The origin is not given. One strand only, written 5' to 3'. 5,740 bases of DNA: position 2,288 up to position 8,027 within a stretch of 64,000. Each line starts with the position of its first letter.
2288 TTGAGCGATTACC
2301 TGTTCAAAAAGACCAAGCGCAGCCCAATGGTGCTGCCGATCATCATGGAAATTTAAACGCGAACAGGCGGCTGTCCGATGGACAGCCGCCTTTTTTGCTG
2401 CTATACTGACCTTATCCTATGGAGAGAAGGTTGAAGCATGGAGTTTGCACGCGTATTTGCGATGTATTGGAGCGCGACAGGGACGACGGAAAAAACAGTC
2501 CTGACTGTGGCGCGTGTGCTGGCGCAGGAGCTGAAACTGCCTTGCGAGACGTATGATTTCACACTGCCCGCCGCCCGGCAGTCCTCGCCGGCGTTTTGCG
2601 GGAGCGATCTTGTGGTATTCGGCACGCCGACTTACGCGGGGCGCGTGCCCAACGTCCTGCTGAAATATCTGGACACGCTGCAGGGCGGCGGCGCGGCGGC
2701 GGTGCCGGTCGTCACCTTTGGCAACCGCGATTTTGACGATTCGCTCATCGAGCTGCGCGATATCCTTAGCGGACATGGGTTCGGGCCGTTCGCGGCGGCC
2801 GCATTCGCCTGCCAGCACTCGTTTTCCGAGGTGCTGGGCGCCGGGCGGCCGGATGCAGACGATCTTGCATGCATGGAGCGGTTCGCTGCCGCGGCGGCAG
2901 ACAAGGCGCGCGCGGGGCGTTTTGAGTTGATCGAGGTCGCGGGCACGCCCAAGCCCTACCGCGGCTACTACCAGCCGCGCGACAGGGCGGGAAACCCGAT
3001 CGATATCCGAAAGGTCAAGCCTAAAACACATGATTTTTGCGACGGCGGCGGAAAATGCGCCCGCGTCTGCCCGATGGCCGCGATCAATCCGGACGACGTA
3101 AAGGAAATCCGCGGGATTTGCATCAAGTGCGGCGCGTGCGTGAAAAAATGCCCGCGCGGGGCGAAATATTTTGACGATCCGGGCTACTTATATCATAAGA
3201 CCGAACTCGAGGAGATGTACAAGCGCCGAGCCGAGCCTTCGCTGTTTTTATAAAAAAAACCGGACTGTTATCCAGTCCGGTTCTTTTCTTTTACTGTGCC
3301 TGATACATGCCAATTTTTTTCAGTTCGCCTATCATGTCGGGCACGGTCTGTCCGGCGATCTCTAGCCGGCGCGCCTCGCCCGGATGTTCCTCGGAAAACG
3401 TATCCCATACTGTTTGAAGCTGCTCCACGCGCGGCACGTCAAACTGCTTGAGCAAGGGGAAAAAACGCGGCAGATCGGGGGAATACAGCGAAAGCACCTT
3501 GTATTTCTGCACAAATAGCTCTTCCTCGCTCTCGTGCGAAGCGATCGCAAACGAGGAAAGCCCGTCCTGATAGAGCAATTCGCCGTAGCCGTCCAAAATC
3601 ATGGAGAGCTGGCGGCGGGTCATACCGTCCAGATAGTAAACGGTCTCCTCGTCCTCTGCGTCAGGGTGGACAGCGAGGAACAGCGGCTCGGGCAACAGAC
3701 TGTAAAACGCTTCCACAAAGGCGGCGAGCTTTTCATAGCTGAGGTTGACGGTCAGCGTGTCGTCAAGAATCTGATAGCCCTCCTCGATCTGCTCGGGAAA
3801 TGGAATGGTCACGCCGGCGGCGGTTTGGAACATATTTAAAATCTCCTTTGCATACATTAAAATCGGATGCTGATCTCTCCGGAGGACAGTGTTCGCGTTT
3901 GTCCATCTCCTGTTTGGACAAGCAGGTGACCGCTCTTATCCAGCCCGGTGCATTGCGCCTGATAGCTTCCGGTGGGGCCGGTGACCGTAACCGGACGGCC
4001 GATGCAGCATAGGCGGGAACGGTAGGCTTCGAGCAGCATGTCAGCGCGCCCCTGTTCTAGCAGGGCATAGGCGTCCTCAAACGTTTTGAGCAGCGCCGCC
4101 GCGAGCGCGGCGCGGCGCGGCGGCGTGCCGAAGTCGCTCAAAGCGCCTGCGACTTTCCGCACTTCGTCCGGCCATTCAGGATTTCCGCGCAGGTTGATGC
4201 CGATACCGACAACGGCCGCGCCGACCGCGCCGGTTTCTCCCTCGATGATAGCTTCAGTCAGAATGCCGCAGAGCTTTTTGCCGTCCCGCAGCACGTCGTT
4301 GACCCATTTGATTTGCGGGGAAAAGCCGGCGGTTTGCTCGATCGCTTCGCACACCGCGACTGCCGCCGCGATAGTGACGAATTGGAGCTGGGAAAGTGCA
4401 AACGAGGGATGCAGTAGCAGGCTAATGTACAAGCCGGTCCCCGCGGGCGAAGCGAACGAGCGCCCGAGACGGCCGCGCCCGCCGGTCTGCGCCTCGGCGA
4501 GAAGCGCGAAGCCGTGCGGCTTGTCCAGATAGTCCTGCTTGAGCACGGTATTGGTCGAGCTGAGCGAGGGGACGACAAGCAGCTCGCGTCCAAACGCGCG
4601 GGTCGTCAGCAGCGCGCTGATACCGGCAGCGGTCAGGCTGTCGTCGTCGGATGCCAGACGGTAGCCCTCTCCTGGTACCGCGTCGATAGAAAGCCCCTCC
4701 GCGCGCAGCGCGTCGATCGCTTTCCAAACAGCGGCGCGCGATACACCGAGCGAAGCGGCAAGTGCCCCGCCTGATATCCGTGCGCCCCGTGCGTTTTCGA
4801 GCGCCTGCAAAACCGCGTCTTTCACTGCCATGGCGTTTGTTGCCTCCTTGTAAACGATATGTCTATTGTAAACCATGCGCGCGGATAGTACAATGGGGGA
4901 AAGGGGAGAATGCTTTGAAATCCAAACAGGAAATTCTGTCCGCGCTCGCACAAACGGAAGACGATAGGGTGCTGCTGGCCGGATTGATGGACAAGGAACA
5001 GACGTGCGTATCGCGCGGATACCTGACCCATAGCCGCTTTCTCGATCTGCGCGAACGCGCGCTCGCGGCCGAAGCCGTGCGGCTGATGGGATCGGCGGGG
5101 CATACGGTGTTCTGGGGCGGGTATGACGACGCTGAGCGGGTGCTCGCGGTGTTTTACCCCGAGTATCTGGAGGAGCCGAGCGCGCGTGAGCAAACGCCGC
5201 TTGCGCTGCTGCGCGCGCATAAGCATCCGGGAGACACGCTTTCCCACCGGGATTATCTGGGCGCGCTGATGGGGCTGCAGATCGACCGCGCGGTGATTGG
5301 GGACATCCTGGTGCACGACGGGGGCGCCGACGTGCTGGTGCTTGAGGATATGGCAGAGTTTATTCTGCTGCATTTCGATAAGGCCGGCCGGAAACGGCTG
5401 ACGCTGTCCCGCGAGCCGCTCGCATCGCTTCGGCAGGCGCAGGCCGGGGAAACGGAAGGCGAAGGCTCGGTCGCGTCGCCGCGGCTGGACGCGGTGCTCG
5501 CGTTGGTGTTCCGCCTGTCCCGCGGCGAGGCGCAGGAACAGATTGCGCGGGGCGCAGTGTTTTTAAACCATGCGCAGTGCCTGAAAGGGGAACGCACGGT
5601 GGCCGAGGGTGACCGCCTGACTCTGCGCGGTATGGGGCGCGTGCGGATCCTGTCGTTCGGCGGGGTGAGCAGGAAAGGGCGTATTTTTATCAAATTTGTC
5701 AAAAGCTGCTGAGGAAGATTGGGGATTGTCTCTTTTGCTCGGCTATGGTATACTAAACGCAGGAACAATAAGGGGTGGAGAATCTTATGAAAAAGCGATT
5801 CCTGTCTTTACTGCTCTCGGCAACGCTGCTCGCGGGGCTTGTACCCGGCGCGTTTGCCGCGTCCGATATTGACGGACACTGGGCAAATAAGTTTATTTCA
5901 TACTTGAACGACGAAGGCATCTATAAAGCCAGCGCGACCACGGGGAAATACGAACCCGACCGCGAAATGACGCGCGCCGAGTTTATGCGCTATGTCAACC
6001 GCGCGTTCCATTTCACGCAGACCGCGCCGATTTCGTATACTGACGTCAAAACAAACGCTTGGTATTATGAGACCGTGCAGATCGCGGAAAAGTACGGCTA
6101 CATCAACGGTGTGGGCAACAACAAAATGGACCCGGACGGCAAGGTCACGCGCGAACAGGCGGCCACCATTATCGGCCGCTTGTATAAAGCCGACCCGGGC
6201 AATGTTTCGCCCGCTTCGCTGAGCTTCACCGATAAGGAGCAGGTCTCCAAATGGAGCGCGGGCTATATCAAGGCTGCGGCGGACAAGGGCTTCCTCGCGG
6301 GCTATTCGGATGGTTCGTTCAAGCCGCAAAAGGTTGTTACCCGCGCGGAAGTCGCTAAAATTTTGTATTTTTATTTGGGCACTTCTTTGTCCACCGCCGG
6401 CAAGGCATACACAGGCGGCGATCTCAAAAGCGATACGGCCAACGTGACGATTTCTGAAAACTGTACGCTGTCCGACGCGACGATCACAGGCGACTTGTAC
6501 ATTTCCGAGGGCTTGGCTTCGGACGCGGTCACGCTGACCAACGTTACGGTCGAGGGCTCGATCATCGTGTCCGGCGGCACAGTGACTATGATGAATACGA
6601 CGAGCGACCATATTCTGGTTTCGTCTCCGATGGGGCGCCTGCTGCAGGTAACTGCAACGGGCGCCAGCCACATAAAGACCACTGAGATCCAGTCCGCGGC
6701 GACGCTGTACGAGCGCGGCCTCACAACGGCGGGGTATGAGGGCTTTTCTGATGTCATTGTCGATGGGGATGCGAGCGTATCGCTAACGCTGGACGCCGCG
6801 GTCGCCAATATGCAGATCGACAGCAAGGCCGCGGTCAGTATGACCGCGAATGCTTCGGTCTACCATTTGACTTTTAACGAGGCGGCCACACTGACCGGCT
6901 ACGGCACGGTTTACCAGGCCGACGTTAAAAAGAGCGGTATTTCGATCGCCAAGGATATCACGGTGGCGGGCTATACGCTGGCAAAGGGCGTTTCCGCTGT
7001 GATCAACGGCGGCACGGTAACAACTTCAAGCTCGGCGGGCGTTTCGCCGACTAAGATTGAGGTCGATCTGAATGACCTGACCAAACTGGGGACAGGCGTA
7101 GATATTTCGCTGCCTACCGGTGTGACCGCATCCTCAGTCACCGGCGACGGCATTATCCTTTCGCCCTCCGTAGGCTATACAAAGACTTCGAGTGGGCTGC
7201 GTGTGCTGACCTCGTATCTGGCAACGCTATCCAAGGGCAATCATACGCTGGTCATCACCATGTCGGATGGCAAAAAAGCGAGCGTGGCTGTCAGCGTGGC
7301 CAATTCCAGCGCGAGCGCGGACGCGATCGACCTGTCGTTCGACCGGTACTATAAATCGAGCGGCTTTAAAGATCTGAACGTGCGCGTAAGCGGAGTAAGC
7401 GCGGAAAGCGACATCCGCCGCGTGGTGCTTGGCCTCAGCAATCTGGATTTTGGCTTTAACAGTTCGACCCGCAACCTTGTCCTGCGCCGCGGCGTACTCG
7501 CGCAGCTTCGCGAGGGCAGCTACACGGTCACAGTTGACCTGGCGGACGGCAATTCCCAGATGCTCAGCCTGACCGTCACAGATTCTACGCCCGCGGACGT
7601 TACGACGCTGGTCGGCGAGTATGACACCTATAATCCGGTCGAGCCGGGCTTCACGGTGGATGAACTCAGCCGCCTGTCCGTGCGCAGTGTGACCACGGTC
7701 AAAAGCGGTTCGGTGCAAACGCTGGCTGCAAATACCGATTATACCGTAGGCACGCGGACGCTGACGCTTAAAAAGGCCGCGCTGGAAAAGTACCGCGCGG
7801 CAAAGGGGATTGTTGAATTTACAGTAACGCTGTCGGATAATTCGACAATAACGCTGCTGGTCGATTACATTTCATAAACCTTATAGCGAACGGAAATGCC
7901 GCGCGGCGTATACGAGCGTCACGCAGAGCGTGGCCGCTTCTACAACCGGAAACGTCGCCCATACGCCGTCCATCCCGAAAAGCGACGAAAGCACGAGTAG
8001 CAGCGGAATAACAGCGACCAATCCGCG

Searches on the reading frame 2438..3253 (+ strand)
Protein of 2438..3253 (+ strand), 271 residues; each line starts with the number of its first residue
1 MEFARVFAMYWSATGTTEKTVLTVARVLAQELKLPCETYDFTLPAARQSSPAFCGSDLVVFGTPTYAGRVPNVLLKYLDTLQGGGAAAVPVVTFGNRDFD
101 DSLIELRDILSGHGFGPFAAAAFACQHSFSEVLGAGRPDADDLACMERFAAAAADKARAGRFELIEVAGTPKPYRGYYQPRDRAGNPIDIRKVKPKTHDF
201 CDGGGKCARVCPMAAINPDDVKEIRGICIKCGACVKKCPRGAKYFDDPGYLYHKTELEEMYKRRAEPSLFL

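Call 82: search_protein_families(library=pfam, max_evalue=0.000001, proteins=[window:2438-3253:+])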
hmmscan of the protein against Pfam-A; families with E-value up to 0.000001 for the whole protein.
window:2438-3253:+ (271 aa): 4 families
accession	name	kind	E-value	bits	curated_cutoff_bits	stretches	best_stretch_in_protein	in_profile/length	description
PF00037.32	Fer4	-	2.6e-09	36.9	21.1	0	227-242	7-22/24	4Fe-4S binding domain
PF12838.12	Fer4_7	-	4.5e-08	33.9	27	0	201-242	2-52/52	4Fe-4S dicluster domain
PF13187.11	Fer4_9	-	3.5e-07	30.6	27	1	201-242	2-51/52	4Fe-4S dicluster domain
PF13237.11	Fer4_10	-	5.2e-07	29.9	25.5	0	199-239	7-53/53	4Fe-4S dicluster domain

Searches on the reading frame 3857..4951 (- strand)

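Call 82: search_protein_families(library=pfam, max_evalue=0.000001, proteins=[window:3857-4951:-])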
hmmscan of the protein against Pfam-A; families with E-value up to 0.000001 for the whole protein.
window:3857-4951:- (364 aa): 3 families
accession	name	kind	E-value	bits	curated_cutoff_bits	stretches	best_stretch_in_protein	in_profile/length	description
PF03099.24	BPL_LplA_LipB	-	1.3e-18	67.7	21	1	127-253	2-133/133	Biotin/lipoate A/B protein ligase family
PF08279.18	HTH_11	-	6.1e-15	55.3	25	1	46-98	4-55/55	HTH domain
PF02237.23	BPL_C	-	1.7e-11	44.3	21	1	317-363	2-48/48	Biotin protein ligase C terminal domain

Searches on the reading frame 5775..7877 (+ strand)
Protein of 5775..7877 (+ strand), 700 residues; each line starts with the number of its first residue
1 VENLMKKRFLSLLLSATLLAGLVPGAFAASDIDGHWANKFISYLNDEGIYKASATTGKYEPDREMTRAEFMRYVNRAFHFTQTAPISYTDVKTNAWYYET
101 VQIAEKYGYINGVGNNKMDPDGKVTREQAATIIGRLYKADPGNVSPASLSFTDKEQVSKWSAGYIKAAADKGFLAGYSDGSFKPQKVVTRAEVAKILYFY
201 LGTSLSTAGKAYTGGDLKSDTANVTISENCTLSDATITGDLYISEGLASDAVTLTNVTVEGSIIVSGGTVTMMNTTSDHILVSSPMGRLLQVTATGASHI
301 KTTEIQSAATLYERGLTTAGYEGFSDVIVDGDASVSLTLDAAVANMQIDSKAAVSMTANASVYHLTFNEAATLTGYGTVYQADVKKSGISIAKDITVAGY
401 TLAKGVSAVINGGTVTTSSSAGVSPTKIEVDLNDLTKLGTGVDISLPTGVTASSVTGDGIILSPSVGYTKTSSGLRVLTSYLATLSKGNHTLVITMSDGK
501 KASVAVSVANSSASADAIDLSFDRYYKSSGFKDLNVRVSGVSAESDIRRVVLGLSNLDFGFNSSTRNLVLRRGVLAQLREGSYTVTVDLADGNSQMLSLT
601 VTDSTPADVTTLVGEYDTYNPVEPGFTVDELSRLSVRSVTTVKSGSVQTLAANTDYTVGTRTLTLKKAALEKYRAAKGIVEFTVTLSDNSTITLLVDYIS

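Call 82: search_protein_families(library=pfam, max_evalue=0.000001, proteins=[window:5775-7877:+])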
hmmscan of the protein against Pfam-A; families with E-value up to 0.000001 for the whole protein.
window:5775-7877:+ (700 aa): 2 families
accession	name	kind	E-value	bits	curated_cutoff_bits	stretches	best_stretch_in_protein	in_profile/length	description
PF00395.25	SLH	-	3.1e-32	110.7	20.8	2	150-194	1-44/44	S-layer homology domain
PF03442.20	CBM_X2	-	1.9e-14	54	28.9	0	638-692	28-79/83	Carbohydrate binding domain X2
